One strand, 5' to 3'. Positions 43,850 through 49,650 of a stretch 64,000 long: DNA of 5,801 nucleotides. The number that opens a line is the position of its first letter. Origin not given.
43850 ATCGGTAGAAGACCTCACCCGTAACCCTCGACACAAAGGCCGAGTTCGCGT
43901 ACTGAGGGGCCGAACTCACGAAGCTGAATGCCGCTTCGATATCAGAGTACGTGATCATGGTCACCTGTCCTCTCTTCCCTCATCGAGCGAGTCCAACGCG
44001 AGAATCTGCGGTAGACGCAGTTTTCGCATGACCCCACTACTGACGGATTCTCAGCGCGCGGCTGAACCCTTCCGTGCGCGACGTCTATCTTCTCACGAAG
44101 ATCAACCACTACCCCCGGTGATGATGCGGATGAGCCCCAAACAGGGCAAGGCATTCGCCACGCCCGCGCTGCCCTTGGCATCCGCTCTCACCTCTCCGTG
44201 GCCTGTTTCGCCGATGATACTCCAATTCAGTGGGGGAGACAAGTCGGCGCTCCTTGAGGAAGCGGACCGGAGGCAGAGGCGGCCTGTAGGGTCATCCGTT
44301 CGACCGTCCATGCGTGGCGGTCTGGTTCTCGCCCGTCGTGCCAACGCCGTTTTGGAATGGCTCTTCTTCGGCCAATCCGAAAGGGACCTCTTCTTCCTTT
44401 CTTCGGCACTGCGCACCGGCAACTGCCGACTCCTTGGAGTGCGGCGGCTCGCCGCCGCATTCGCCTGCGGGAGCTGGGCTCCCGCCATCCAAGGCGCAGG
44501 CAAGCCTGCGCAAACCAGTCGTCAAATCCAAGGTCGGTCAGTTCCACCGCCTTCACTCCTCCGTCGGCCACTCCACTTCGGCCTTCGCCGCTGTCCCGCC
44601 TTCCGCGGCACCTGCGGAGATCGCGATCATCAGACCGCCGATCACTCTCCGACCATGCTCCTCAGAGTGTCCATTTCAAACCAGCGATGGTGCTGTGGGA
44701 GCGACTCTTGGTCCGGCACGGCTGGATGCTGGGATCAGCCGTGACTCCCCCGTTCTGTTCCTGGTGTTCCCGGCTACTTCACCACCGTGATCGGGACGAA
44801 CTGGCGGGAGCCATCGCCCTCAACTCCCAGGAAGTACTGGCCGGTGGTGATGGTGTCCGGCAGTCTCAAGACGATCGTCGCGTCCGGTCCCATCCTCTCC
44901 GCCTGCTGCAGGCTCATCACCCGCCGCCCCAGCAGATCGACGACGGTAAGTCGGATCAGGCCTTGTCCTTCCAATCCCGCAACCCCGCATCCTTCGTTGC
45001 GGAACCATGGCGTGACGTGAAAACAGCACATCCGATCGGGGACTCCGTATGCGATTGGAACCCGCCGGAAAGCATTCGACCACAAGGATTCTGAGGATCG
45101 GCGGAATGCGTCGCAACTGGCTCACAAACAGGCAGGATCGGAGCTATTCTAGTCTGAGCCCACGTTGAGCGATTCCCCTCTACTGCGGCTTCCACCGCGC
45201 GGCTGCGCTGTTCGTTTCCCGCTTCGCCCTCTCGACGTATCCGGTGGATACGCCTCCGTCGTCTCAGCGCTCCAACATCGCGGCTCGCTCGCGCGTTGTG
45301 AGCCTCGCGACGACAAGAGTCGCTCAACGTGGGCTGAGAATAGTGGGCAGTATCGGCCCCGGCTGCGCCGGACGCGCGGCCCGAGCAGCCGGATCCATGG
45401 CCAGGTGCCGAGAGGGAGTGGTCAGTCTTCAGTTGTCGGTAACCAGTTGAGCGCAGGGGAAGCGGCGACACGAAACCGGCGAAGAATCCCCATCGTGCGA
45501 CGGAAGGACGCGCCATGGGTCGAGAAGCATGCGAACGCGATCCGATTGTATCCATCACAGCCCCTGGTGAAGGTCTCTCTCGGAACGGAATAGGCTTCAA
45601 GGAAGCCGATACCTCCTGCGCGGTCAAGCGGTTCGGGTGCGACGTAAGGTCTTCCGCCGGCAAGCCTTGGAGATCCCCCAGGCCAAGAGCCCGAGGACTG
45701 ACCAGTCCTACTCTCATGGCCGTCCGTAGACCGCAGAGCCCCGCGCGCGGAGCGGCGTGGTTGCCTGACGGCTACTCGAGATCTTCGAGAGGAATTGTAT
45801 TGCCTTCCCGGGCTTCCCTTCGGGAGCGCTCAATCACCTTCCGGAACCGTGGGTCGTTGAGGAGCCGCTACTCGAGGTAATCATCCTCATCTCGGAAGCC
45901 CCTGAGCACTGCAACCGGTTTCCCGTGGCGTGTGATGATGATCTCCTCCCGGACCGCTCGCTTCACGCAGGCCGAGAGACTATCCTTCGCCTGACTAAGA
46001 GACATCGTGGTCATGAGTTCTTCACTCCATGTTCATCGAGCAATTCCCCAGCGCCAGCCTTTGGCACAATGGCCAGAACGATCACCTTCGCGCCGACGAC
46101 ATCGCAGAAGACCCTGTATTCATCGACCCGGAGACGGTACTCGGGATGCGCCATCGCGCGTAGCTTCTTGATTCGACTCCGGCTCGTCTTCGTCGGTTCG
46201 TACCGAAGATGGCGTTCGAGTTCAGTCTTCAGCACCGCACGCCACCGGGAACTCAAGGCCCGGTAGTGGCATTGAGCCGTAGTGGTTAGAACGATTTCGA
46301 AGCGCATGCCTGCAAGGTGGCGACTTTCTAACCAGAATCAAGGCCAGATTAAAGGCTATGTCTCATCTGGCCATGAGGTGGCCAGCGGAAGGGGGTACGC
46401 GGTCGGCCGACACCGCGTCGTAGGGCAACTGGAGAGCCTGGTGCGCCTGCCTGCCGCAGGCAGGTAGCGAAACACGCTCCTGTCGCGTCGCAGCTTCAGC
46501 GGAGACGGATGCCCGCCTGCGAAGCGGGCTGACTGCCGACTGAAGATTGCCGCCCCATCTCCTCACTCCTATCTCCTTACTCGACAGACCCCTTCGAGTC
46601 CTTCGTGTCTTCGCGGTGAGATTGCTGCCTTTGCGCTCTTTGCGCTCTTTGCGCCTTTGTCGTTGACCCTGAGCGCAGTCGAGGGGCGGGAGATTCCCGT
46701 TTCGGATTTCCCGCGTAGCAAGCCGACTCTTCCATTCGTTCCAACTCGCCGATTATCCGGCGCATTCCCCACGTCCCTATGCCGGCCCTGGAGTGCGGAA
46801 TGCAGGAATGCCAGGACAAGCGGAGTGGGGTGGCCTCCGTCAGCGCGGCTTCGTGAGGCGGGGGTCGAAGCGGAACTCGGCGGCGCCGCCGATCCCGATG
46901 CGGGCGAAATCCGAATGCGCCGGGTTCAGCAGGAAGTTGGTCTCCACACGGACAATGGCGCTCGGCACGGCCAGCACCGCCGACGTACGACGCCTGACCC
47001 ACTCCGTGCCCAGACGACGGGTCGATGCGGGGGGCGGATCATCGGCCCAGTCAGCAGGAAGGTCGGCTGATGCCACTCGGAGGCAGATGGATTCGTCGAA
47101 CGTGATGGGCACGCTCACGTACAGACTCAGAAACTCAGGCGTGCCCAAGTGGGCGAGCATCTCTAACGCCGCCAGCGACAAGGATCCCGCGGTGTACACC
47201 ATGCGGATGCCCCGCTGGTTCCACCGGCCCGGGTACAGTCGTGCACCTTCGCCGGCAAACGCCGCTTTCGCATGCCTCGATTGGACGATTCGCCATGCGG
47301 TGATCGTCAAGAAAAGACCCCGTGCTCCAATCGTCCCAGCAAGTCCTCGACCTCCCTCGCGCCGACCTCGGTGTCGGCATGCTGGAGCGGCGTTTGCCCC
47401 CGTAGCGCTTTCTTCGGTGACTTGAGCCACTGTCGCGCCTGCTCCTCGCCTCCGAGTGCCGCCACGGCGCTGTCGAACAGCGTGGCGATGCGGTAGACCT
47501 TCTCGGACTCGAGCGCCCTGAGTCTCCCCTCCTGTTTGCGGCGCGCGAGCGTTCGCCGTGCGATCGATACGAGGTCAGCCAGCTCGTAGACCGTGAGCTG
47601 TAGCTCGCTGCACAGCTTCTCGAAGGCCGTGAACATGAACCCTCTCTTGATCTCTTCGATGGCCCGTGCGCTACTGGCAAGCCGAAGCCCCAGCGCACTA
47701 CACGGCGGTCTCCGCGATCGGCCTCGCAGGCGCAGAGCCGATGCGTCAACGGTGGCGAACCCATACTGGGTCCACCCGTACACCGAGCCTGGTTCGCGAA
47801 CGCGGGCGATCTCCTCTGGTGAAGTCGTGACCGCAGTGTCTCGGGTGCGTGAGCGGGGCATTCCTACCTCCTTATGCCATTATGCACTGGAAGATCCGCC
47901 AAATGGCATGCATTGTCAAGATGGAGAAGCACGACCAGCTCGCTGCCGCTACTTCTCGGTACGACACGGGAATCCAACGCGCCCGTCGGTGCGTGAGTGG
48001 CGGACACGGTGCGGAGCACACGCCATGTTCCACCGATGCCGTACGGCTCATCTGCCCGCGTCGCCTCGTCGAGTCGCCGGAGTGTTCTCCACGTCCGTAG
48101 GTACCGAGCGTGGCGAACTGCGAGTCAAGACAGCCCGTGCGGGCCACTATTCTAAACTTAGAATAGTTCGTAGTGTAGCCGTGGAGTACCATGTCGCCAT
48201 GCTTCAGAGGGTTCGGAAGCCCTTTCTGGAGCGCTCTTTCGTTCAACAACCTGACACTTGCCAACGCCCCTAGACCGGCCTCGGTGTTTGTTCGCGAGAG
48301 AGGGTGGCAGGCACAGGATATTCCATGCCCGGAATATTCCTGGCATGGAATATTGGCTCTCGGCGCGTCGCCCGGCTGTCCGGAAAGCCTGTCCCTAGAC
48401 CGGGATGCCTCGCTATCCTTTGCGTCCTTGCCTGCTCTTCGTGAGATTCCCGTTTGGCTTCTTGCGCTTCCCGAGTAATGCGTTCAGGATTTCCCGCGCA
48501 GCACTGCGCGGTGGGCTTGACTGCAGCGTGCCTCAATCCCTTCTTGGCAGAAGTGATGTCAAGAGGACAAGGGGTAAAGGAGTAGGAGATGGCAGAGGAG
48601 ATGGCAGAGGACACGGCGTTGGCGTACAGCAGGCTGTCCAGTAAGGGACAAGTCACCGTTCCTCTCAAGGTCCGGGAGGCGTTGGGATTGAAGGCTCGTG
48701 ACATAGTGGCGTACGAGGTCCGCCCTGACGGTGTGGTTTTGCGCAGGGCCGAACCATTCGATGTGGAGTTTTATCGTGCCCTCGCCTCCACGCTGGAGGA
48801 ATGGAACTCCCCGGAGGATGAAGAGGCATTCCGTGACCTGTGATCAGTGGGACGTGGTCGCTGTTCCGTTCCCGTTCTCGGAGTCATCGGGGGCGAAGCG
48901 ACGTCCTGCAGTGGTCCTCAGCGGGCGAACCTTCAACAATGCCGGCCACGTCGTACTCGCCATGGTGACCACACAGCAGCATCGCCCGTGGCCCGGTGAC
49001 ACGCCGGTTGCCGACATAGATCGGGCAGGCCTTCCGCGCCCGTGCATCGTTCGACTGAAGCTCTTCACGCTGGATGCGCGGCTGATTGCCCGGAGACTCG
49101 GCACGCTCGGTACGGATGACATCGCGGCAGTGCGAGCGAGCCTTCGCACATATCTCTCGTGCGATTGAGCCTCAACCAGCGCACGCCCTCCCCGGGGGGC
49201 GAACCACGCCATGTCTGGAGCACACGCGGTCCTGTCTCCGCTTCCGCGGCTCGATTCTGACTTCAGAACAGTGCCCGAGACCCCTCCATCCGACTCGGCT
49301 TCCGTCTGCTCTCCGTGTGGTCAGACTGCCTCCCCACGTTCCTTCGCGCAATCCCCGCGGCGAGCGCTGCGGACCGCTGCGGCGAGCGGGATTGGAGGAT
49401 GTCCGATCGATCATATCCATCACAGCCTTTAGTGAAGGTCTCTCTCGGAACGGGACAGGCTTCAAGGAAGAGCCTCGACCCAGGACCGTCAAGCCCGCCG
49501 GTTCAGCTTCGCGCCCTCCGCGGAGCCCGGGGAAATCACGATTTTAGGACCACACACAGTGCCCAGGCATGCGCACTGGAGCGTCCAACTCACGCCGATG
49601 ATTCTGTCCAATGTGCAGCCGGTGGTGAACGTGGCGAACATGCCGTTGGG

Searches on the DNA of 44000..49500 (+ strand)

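Call 13: search_rna_families(source=window, start=44000, end=49500, threshold=evalue, max_evalue=5)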
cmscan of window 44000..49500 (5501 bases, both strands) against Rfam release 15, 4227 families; matches with E-value up to 5: 2.
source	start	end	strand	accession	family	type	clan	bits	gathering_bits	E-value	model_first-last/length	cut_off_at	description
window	44339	44427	-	RF02966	DUF3268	Gene; sRNA;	-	20.2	65.3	1.4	1-121/121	no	DUF3268 RNA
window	47876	47927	+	RF03855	MIR5241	Gene; miRNA;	-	20.2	85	1.9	1-75/75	no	MIR5241 microRNA precursor family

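Call 60: build_rna_model(alignment_id=A5)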
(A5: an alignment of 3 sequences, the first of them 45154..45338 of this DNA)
Model R1 built from alignment A5 (3 sequences, 190 columns); structure: RNAalifold consensus.
model positions 187; base pairs 61; branch points 0; effective number of sequences 0.98; information 0.59 bits per position. Calibrated on 0.2 Mb of random sequence (short: E-values are rough).
structure used (alignment columns):
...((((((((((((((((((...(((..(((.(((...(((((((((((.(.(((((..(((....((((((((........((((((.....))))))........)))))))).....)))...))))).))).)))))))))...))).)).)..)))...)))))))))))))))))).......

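Call 61: search_with_rna_model(model_id=R1, sources=[window, L090, L091, L092, L093, L094, L095, L096, L097, L098, L099, L100, L101, L102, L103, L104, L105, L106, L107, L108, L109, L110, L111, L112, L113, L114, L115, L116, L117, L118, L119, L120, L121, L122, L123, L124, L125, L126, L127, L128, L129, L130, L131, L132, L133, L134, L135, L136, L137, L138, L139, L140, L141, L142, L143, L144, L145, L146, L147, L148, L149, L150, L151, L152, L153, L154, L155, L156, L157, L158, L159, L160, L161, L162, L163, L164, L165, L166, L167, L168, L169, L170, L171, L172, L173, L174, L175, L176, L177, L178, L179, L180, L181, L182, L183, L184, L185, L186, L187, L188], max_evalue=1)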
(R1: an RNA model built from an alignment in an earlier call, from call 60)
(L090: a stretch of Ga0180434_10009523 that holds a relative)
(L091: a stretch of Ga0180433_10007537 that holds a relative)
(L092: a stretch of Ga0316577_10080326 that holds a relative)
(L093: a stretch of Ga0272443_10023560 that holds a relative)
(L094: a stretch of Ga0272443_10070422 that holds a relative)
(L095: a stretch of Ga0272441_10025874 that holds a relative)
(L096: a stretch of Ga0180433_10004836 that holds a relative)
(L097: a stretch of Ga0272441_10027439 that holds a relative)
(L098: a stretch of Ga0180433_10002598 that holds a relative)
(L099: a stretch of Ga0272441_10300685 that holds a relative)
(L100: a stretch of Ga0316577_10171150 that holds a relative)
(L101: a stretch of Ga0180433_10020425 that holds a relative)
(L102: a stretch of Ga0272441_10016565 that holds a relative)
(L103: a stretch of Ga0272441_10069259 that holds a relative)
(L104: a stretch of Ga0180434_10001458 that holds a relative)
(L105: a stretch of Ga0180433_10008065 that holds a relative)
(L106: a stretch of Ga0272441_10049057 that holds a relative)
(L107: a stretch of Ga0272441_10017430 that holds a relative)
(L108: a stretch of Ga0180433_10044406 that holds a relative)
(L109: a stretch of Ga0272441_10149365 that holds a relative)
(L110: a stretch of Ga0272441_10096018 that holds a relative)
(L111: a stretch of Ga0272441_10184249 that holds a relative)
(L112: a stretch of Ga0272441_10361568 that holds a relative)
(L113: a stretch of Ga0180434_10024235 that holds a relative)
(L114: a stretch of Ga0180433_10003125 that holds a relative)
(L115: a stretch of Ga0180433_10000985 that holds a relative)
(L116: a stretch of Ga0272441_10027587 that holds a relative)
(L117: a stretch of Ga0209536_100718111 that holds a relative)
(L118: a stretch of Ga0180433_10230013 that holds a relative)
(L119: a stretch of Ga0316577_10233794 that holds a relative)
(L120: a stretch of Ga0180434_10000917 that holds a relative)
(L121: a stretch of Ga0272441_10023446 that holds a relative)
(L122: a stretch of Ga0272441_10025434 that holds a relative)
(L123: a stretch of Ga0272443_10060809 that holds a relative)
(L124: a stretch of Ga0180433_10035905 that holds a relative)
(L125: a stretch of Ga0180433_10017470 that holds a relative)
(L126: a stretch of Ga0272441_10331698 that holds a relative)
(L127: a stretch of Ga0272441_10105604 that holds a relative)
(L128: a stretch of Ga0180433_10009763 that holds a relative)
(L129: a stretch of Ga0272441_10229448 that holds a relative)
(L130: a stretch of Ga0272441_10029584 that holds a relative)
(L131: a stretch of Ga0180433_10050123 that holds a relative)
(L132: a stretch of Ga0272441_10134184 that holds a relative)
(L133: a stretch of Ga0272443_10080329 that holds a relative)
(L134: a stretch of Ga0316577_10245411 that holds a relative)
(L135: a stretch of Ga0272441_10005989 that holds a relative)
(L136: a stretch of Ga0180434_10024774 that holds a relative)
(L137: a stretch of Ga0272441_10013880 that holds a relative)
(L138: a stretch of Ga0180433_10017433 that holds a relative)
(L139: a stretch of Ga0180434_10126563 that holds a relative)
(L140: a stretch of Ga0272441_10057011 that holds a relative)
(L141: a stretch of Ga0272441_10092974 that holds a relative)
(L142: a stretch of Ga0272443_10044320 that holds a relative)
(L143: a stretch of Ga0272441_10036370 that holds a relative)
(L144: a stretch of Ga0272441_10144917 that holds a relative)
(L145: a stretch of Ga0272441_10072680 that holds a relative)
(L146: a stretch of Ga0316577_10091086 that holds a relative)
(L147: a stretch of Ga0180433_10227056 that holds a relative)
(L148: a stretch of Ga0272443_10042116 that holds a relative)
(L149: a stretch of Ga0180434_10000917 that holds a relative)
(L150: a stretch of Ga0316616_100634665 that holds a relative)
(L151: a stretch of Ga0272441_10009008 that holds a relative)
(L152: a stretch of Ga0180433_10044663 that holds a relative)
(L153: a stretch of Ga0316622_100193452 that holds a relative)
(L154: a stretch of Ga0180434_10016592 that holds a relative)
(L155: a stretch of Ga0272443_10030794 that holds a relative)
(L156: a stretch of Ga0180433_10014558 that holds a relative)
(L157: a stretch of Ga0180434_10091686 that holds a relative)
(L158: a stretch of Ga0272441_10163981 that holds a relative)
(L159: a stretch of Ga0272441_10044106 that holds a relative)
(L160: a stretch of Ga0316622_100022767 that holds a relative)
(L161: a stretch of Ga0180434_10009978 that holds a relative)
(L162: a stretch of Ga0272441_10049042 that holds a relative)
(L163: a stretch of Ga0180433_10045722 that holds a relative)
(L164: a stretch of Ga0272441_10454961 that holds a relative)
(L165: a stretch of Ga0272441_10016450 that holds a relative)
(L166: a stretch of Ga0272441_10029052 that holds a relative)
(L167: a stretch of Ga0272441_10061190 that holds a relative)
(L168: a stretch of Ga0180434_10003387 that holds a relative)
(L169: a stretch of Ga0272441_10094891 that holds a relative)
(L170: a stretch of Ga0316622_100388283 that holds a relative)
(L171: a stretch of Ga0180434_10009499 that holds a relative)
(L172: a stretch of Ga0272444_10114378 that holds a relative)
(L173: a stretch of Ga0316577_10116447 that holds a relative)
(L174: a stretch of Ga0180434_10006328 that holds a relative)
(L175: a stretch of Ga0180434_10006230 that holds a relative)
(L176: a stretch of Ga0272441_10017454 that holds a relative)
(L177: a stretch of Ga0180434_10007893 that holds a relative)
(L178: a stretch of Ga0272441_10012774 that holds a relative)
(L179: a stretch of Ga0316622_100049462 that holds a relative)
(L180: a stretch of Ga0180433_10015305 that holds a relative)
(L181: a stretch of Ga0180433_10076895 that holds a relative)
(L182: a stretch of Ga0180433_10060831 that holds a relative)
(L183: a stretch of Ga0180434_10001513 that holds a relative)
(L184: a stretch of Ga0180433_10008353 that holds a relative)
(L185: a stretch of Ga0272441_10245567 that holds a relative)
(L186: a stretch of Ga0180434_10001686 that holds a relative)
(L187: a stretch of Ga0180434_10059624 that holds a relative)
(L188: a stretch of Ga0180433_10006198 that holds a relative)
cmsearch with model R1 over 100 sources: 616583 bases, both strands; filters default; matches with E-value up to 1: 33.
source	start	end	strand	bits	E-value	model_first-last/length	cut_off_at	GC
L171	398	584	+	210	1.9e-47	1-187/187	no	0.49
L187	2904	3090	+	209.9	2e-47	1-187/187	no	0.48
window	45154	45339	+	188.6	2.2e-42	1-187/187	no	0.65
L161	3165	3351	+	182.5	6.3e-41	1-187/187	no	0.48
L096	6314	6500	-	168.8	1.1e-37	1-187/187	no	0.43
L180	1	186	+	160.3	1.1e-35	1-187/187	no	0.46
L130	3461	3647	-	159.9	1.4e-35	1-187/187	no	0.44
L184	8783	8969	-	158.9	2.5e-35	1-187/187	no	0.45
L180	8454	8639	-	155.2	1.8e-34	1-187/187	no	0.44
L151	7857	7977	+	104.1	2.3e-22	33-153/187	no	0.5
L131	1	121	-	86.7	3.2e-18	1-121/187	3'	0.48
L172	1975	2066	-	69.6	3.6e-14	96-187/187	5'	0.49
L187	2903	3089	-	66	2.5e-13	1-187/187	no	0.47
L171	397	583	-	62.5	1.7e-12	1-187/187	no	0.49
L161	3164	3350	-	58.8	1.2e-11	1-187/187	no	0.48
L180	8455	8640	+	58.2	1.7e-11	1-187/187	no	0.44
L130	3462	3648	+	56.2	5.2e-11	1-187/187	no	0.44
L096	6315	6501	+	54.1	1.7e-10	1-187/187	no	0.43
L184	8784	8970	+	51.7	6.2e-10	1-187/187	no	0.46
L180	1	185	-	49.7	1.9e-09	1-187/187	no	0.46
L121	4493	4710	-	41.4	1.7e-07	1-187/187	no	0.39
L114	7723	7829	+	37.5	1.5e-06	40-148/187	no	0.5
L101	589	776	-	33.5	1.3e-05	1-187/187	no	0.51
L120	564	752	+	30.7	5.7e-05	1-187/187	no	0.5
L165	342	560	+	28.2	0.00023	1-187/187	no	0.42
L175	9093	9280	-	28.2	0.00023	1-187/187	no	0.5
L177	486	675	-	21.7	0.0081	1-187/187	no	0.55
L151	7793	8042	-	20.1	0.019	1-187/187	no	0.48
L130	6473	6568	+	19.7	0.023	1-187/187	no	0.48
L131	1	122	+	16.4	0.14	63-187/187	5'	0.48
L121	4494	4711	+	16.2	0.16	1-187/187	no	0.39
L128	3951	3981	-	14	0.53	78-108/187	no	0.58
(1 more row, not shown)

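Call 62: search_with_rna_model(model_id=R1, sources=[L189, L190, L191, L192, L193, L194, L195, L196, L197, L198, L199, L200, L201, L202, L203, L204, L205, L206, L207, L208, L209, L002, L003, L008, L010, L011, L013, L014, L015, L017, L022, L024, L025, L026, L027, L028, L031, L034, L035, L037, L038, L039, L042, L045, L049, L050, L057, L058, L064, L065, L067, L071, L073, L074, L076, L077, L078, L081, L083, L084, L085, L086, L087, L088, L089, L020, L029, L040, L046, L047, L048, L052, L056, L060, L066, L068, L070, L075], max_evalue=1)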
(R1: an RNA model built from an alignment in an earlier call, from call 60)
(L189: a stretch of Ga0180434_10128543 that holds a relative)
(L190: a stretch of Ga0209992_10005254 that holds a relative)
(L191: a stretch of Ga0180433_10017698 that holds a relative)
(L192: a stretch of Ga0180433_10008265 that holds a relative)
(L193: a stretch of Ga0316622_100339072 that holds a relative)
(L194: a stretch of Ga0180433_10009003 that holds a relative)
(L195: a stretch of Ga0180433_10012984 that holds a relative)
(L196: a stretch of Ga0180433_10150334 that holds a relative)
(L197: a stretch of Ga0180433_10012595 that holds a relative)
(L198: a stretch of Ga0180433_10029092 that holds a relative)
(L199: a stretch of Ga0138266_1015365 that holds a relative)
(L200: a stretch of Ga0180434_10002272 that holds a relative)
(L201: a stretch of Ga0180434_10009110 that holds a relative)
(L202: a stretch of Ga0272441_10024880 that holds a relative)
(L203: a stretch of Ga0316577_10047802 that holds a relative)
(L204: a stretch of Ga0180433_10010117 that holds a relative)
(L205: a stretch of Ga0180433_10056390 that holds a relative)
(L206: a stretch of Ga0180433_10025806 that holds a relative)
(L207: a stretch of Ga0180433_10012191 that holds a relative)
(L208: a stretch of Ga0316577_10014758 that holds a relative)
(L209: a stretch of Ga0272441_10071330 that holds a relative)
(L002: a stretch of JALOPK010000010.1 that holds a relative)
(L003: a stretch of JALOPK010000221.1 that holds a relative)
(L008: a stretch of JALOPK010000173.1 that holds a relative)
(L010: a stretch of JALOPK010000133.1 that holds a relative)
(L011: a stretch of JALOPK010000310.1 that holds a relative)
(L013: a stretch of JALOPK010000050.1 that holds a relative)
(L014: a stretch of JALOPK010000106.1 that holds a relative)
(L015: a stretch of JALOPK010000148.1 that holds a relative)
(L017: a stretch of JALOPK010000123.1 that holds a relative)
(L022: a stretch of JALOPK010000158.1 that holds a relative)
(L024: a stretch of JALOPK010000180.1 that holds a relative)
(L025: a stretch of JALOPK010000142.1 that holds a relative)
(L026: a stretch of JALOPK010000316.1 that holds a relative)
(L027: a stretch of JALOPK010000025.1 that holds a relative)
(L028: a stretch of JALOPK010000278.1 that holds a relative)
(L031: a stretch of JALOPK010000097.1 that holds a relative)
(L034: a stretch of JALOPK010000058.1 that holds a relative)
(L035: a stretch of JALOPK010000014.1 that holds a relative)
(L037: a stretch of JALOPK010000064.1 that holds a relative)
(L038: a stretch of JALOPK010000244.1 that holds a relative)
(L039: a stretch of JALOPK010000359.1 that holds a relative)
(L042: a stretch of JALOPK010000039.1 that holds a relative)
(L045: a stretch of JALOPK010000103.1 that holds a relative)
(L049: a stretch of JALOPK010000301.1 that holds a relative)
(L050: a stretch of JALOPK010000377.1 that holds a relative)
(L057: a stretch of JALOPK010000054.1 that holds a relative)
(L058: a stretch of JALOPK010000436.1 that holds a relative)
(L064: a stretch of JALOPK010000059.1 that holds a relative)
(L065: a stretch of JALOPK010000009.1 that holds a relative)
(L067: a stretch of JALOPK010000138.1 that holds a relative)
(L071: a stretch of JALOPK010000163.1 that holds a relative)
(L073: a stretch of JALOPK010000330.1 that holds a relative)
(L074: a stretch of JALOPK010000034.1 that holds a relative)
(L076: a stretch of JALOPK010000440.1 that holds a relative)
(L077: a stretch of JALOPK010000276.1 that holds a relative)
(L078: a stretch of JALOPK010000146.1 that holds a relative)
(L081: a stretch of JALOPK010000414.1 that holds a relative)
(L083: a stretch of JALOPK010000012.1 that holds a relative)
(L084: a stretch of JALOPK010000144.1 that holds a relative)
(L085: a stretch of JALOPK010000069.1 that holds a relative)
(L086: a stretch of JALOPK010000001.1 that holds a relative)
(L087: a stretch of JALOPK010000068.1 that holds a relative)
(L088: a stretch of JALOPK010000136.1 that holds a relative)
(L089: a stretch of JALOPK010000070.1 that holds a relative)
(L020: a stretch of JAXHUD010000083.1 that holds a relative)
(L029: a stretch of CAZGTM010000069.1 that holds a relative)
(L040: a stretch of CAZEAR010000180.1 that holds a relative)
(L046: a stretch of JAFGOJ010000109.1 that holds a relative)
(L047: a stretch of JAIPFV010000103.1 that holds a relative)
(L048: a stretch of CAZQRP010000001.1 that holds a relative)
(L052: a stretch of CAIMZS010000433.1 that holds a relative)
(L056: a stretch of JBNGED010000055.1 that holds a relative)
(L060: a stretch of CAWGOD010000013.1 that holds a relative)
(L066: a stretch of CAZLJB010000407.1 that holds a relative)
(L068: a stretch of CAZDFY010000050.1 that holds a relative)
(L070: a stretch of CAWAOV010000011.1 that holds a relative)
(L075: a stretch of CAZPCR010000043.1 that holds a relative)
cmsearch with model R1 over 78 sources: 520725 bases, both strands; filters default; matches with E-value up to 1: 4.
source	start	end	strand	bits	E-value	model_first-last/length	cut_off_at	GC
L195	4697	4886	+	39.7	3.6e-07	1-187/187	no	0.49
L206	5717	5904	-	35.9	2.9e-06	1-187/187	no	0.48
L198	1116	1264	-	33.7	9.5e-06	16-171/187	no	0.53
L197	4350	4388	+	18.5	0.038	1-187/187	no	0.56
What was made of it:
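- On MITE (for the 175-bp insert, 45159-45333): About 10 full copies plus fragments in about 0.6 Mb of related metagenome loci, several at contig ends (calls 61, 62).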

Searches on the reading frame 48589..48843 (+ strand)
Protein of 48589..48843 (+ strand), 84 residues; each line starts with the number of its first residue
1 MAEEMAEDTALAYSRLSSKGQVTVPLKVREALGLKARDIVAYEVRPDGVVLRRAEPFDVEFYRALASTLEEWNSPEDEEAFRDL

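Call 21: find_encoding_contigs(protein=window:48589-48843:+, flank=10000, max_places=6)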
Protein window:48589-48843:+ (84 aa): 1 contig read that carries it; 1 place shown.
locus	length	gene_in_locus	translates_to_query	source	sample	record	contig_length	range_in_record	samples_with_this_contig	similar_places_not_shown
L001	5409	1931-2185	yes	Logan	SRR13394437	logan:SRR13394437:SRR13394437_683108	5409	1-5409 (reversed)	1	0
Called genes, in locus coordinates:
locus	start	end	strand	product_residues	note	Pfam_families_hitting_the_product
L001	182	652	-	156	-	PF08808:RES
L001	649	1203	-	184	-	PF20432:Xre-like-HTH, PF09722:Xre_MbcA_ParS_C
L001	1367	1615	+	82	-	-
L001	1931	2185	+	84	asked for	PF04014:MazE_antitoxin (weak), PF15937:PrlF_antitoxin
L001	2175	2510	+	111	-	PF02452:PemK_toxin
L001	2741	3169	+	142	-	-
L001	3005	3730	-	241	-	-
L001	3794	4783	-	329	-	PF13620:CarboxypepD_reg, PF13715:CarbopepD_reg_2, PF13385:Laminin_G_3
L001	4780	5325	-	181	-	-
